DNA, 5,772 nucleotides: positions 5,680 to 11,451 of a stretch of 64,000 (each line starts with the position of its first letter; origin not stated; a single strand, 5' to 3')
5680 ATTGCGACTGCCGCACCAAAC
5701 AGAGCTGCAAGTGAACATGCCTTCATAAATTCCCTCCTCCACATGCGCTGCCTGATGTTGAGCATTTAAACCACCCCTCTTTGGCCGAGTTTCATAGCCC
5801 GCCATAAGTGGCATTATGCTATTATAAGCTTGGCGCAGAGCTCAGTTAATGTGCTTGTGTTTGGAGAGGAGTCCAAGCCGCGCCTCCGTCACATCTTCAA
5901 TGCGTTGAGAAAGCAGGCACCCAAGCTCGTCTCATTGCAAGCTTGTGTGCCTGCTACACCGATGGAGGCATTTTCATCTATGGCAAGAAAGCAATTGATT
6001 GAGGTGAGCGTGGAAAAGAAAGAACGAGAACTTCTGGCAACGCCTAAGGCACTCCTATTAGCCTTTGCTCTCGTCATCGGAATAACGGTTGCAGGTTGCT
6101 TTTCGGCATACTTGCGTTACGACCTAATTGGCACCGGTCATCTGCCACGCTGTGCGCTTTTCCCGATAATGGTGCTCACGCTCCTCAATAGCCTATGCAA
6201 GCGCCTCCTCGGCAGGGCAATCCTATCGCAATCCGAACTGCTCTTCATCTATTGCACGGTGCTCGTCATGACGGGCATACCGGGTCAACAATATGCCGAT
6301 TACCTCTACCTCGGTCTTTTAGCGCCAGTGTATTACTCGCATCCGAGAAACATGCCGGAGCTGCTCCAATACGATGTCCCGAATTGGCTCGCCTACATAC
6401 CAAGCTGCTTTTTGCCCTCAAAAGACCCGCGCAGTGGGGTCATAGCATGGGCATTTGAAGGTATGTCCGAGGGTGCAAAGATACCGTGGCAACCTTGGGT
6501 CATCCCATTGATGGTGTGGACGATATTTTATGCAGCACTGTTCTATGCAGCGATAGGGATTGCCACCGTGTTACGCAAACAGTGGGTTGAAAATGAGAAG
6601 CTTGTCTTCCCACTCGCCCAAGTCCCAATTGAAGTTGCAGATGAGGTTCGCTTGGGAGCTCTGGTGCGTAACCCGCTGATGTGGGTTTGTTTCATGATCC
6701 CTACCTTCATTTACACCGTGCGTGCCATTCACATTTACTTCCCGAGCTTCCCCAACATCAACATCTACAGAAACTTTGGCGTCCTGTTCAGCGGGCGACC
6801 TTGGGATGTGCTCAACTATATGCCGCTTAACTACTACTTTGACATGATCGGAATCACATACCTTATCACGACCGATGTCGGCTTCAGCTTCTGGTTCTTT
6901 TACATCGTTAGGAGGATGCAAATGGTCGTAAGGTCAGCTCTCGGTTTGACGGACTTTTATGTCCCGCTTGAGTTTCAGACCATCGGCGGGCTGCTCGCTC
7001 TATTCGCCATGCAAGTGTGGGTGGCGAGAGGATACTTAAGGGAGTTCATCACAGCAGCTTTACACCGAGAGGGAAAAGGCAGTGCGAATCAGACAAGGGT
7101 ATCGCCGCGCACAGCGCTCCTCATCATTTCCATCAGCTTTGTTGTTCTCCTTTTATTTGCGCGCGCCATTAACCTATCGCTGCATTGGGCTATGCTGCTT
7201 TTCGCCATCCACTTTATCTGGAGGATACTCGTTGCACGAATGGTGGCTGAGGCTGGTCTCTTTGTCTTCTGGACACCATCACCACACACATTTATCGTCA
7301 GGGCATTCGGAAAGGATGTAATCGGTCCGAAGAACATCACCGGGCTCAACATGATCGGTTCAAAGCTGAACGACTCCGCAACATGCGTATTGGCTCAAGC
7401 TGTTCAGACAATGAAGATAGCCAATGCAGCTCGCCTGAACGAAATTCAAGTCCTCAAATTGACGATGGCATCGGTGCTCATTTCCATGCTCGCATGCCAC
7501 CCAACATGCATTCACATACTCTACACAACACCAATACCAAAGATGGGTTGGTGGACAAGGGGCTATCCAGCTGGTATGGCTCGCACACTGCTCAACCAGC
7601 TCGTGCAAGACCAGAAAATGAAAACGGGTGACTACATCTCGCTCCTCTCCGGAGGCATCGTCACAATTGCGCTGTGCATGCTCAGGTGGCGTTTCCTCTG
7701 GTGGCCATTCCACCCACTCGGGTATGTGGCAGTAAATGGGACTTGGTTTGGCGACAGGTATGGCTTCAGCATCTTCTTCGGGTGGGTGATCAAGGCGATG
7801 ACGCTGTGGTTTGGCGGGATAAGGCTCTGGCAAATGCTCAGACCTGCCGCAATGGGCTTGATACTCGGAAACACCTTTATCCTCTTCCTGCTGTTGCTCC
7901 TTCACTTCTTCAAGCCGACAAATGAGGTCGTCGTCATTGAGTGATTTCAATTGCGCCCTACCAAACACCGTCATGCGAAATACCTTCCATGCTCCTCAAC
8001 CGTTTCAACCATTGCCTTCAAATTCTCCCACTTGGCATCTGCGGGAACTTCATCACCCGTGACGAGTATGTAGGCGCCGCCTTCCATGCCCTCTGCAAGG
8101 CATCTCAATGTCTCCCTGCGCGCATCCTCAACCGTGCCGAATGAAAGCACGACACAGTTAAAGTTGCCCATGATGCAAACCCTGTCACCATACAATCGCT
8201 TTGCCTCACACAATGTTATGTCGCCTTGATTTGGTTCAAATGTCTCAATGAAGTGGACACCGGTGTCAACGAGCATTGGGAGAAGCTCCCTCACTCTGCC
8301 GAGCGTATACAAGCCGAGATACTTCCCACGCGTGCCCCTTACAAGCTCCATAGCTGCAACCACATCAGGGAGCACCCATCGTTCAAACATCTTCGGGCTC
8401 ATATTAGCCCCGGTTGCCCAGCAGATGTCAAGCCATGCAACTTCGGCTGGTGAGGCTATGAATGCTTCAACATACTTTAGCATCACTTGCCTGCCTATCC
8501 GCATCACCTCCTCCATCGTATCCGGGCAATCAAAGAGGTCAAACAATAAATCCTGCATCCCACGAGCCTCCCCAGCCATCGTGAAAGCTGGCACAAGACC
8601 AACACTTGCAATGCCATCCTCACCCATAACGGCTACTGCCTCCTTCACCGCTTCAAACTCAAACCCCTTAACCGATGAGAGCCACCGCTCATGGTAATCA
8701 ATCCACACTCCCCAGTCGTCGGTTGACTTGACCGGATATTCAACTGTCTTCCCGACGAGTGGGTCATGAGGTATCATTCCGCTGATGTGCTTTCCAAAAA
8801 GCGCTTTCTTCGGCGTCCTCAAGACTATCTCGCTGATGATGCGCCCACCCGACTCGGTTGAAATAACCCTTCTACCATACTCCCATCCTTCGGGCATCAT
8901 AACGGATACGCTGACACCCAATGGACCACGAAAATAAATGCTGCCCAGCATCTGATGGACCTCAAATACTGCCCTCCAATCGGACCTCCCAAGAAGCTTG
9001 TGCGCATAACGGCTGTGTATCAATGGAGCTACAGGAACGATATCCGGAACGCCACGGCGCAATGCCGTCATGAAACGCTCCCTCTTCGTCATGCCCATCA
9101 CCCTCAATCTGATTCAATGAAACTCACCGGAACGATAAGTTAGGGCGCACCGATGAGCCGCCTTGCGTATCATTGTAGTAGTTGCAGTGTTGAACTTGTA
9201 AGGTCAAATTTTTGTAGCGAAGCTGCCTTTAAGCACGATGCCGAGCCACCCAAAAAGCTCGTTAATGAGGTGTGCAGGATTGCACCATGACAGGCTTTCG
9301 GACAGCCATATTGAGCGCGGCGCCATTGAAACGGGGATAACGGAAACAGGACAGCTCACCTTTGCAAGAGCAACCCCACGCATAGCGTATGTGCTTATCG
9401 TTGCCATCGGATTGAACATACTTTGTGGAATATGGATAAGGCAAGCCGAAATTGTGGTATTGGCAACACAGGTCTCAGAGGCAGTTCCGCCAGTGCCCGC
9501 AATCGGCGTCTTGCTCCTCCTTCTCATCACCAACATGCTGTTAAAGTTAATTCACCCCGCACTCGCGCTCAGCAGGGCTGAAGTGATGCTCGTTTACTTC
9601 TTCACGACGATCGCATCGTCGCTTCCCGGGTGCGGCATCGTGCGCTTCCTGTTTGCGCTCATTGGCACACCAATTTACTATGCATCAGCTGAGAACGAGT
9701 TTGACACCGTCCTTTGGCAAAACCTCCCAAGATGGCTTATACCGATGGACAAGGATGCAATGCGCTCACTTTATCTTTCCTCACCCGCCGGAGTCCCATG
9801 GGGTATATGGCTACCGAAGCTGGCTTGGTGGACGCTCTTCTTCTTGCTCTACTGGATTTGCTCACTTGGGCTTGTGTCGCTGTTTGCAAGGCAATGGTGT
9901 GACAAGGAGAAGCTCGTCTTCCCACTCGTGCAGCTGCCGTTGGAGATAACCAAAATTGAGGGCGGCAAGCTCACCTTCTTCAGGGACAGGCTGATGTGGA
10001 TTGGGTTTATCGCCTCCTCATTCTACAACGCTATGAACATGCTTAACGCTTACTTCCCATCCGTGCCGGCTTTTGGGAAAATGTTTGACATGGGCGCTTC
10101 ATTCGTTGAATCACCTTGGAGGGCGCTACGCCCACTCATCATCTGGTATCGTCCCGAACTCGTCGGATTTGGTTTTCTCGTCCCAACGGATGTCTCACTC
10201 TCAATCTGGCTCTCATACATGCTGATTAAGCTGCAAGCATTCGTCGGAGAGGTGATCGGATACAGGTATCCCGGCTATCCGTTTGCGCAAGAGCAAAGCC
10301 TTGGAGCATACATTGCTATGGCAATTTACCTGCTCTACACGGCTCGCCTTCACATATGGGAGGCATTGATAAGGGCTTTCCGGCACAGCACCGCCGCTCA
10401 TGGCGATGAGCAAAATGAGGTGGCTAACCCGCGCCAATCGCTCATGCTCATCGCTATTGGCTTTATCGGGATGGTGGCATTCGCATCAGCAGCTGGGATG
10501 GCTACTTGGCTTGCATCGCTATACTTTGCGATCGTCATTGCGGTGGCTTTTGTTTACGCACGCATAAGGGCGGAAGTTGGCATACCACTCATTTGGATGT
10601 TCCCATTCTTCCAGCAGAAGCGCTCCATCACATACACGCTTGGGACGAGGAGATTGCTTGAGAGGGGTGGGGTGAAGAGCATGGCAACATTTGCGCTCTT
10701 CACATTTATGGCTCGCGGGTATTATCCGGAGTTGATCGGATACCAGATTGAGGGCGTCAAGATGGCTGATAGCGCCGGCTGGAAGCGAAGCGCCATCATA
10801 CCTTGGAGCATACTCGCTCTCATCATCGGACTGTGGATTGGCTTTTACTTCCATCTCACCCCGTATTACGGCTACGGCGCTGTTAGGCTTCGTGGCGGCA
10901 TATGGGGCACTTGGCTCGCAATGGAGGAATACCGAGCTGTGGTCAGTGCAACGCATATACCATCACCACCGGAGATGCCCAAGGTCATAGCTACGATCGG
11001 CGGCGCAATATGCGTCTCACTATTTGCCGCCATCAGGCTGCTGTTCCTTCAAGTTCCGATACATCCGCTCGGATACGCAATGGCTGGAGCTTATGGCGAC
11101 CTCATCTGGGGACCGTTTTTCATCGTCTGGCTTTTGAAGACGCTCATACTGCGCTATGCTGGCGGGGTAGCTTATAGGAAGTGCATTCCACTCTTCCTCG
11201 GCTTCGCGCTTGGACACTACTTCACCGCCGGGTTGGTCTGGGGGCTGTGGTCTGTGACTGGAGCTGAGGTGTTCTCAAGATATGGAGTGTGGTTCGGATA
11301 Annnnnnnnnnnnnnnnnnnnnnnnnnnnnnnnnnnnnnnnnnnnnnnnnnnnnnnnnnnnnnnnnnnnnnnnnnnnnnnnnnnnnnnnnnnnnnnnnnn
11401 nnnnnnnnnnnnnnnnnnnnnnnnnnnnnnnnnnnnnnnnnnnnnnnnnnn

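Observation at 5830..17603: Three paralogous 650-700 aa polytopic membrane proteins of unknown function within 12 kb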

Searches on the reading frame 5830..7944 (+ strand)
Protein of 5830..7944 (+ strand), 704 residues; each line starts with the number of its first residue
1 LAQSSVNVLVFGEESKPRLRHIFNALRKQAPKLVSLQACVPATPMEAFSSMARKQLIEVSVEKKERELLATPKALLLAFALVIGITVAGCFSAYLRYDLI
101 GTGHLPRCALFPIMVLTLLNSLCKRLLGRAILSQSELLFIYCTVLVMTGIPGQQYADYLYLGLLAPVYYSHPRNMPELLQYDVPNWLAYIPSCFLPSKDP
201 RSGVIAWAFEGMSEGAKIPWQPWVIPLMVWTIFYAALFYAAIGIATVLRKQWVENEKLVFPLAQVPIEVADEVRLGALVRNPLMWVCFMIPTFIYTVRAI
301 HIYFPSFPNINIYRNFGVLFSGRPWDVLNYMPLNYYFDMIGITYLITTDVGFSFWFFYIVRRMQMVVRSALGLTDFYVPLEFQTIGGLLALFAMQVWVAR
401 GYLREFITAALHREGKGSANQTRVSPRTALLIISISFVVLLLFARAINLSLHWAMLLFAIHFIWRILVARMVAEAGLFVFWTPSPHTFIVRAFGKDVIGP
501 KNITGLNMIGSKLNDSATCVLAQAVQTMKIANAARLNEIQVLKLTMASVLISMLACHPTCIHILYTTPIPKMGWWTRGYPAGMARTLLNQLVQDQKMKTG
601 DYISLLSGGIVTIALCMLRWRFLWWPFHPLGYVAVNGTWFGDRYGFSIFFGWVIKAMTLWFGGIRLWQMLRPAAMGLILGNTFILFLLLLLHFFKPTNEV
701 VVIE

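Call 7: search_protein_families(library=pfam, proteins=[window:5830-7944:+], max_evalue=0.01)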
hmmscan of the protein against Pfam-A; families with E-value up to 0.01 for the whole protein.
window:5830-7944:+ (704 aa): 2 families
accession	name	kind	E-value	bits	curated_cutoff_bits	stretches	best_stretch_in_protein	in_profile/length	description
PF20581.3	DUF6785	-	3.5e-119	399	25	1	71-566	1-496/498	Family of unknown function (DUF6785)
PF20580.3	DUF6784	-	7e-22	77.9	26.4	1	604-695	3-93/101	Domain of unknown function (DUF6784)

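Call 16: search_protein_families(library=ncbifam, proteins=[window:5830-7944:+], max_evalue=0.01)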
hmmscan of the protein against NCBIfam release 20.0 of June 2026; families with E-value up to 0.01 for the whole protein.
window:5830-7944:+ (704 aa): 0 families

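Call 80: predict_structure(alignment_id=A7)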
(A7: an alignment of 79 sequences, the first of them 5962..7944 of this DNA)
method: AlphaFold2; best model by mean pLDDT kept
length: 660 residues; sequences in the alignment: 79
mean_pLDDT: 86.5   pTM: 0.89
mean pLDDT of the five models: 86.5, 84.0, 83.7, 83.5, 83.5
residues with pLDDT >= 90: 385; 70-90: 191; 50-70: 77; < 50: 7
segments of 3 or more residues with pLDDT < 50: none
pLDDT, mean of each block of 10 residues (from residue 1): 61 70 63 84 78 55 80 93 94 93 78 81 77 80 66 57 72 85 92 94 94 94 92 94 97 91 91 94 92 94 96 94 92 83 96 96 88 62 95 97 97 96 93 78 95 96 87 82 93 89 89 87 79 79 92 93 97 96 94 83 96 98 96 94 83 61
secondary structure, 60 per line:
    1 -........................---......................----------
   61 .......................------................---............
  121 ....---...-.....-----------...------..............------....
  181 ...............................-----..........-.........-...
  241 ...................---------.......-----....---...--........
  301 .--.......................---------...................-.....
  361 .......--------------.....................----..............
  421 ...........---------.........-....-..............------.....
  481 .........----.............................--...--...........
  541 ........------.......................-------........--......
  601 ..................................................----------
elements in order: H2-25 H29-50 H61-83 H90-105 H109-124 H132-136 H157-170 H177-211 H217-226 H228-236 H238-259 E269-271 H272-275 H281-284 E288-290 H293-301 H304-326 H336-354 H356-367 H382-402 H407-431 H441-449 H451-454 H456-469 H476-489 H494-522 H530-548 H555-577 H585-592 H595-650

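Call 82: fold_search(model_id=the predicted structure, library=pdb)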
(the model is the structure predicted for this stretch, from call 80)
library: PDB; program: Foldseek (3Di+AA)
matches with E <= 10: 288; with E <= 0.001: 2
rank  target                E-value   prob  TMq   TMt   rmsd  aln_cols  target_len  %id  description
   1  7wst_A                2.3e-07  1.00  0.64  0.69   6.5       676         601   12  Cryo-EM structure of the barley Yellow stripe 1 transporter in complex with Fe(III)-DMA (released 2022-11-30)
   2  7wsr_A                1.5e-06  1.00  0.65  0.70   6.1       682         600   13  Cryo-EM structure of the barley Yellow stripe 1 transporter (released 2022-11-30)
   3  9a52_A                3.0e-02  0.23  0.10  0.14  22.4       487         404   14  Integrative model of YCSG-FABL by crosslinking MS and deep learning (released 2024-09-18)
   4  4hod                  4.8e-02  0.14  0.10  0.12  23.2       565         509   15  Crystal structure of LeuT-E290S with bound Cl (released 2013-05-08)
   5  7lql                  5.2e-02  0.12  0.09  0.11  23.1       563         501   15  Crystal structure of the R375D mutant of LeuT (released 2021-05-19)
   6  4hmk_A                7.6e-02  0.11  0.09  0.10  24.3       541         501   14  Crystal structure of LeuT-E290S with bound Br (released 2013-05-08)
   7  7dj1_A                8.9e-02  0.12  0.10  0.12  23.1       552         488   14  Crystal structure of the G26C mutant of LeuT (released 2021-04-07)
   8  7lqk                  1.5e-01  0.07  0.08  0.09  24.9       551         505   14  Crystal structure of the R375A mutant of LeuT (released 2021-05-19)
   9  3qs6                  1.9e-01  0.08  0.09  0.11  24.1       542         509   13  Crystal structure of LeuT mutant F259V,I359Q bound to sodium and L-tryptophan (released 2011-10-12)
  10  9g8j_C                1.9e-01  0.08  0.12  0.11  25.9       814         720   10  Structure of K+-dependent Na+-PPase from Thermotoga maritima in complex with zoledronate (released 2025-06-04)
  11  4fxz                  2.1e-01  0.08  0.09  0.10  24.0       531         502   15  Crystal structure of LeuT-F253A bound to L-leucine from lipid bicelles (released 2012-08-08)
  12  3mpn                  2.5e-01  0.06  0.08  0.09  24.6       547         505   14  F177R1 mutant of LeuT (released 2010-12-01)
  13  8b24_A                3.0e-01  0.08  0.12  0.12  28.9       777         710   12  Time-resolved structure of K+-dependent Na+-PPase from Thermotoga maritima 3600-seconds post reaction initiation with  (released 2024-01-17)
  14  5nv9                  3.8e-01  0.08  0.13  0.15  24.9       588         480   12  Substrate-bound outward-open state of a Na+-coupled sialic acid symporter reveals a novel Na+-site (released 2018-04-04)
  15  5m8k                  3.8e-01  0.08  0.12  0.14  23.3       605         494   11  Crystal structure of Eremococcus coleocola manganese transporter mutant E129Q (released 2017-01-11)
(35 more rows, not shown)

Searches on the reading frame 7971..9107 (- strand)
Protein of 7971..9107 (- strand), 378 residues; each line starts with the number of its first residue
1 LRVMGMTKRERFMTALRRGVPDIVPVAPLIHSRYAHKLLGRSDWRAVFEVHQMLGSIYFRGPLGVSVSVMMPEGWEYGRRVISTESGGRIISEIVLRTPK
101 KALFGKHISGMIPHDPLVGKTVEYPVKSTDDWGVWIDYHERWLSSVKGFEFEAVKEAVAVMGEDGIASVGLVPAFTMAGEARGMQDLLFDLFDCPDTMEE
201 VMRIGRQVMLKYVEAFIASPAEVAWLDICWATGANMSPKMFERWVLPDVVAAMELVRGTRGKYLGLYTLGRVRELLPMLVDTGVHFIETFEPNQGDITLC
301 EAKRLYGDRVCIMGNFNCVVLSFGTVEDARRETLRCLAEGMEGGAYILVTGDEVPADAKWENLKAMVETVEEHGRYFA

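Call 13: search_protein_families(library=pfam, proteins=[window:7971-9107:-], max_evalue=0.001)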
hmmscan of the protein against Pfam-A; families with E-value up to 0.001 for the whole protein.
window:7971-9107:- (378 aa): 1 family
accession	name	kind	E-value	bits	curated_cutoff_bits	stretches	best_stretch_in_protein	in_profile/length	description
PF01208.23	URO-D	-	1.9e-26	93.4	23.9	1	174-373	146-346/346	Uroporphyrinogen decarboxylase (URO-D)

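Call 16: search_protein_families(library=ncbifam, proteins=[window:7971-9107:-], max_evalue=0.01)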
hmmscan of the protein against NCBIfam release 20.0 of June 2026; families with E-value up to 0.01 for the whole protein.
window:7971-9107:- (378 aa): 4 families
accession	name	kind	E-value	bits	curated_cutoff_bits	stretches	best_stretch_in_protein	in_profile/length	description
NF004889.0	PRK06252.1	subfamily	7.5e-17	61.3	244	1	171-373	145-336/340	methylcobalamin:coenzyme M methyltransferase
TIGR01463.1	mtaA_cmuA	subfamily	1.3e-16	60.9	235.4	1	151-373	124-338/340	MtaA/CmuA family methyltransferase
NF040654.1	MtaA_Meth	equivalog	1.9e-13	50.1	400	1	154-372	126-334/337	methylcobamide:CoM methyltransferase MtaA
TIGR01464.1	hemE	equivalog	2.8e-06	26.6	302.95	1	193-371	166-337/338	uroporphyrinogen decarboxylase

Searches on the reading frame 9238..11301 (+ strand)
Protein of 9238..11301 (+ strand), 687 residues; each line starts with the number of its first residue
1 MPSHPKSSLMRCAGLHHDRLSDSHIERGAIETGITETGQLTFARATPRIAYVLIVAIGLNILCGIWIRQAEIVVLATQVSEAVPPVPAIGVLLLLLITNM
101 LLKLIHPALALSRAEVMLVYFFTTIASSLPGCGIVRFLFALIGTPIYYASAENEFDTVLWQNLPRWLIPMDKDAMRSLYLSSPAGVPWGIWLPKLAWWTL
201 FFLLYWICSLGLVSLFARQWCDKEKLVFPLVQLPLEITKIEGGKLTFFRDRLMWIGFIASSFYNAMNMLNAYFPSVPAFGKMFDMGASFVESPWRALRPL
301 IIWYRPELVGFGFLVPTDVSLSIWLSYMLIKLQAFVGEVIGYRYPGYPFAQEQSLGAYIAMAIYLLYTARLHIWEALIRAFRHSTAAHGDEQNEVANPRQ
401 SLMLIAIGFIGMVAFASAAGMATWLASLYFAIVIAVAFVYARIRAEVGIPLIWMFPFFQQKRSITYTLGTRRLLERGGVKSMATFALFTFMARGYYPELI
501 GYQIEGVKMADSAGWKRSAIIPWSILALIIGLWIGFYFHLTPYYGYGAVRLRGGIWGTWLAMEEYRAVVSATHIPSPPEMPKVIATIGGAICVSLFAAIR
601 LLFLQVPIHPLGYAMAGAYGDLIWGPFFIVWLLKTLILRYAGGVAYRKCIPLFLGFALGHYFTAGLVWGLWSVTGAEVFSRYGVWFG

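Call 7: search_protein_families(library=pfam, proteins=[window:9238-11301:+], max_evalue=0.01)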
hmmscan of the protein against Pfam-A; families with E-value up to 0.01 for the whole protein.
window:9238-11301:+ (687 aa): 2 families
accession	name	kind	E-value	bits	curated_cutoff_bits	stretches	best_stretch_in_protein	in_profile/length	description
PF20581.3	DUF6785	-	3.7e-122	408.8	25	1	52-547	4-498/498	Family of unknown function (DUF6785)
PF20580.3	DUF6784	-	2.4e-19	69.8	26.4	1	584-676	2-95/101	Domain of unknown function (DUF6784)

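Call 16: search_protein_families(library=ncbifam, proteins=[window:9238-11301:+], max_evalue=0.01)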
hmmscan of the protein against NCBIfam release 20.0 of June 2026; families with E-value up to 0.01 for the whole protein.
window:9238-11301:+ (687 aa): 0 families

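Call 88: find_encoding_contigs(protein=window:9238-11301:+, flank=3000, max_places=3)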
Protein window:9238-11301:+ (687 aa): no gene with exactly this product is on record in the collection.
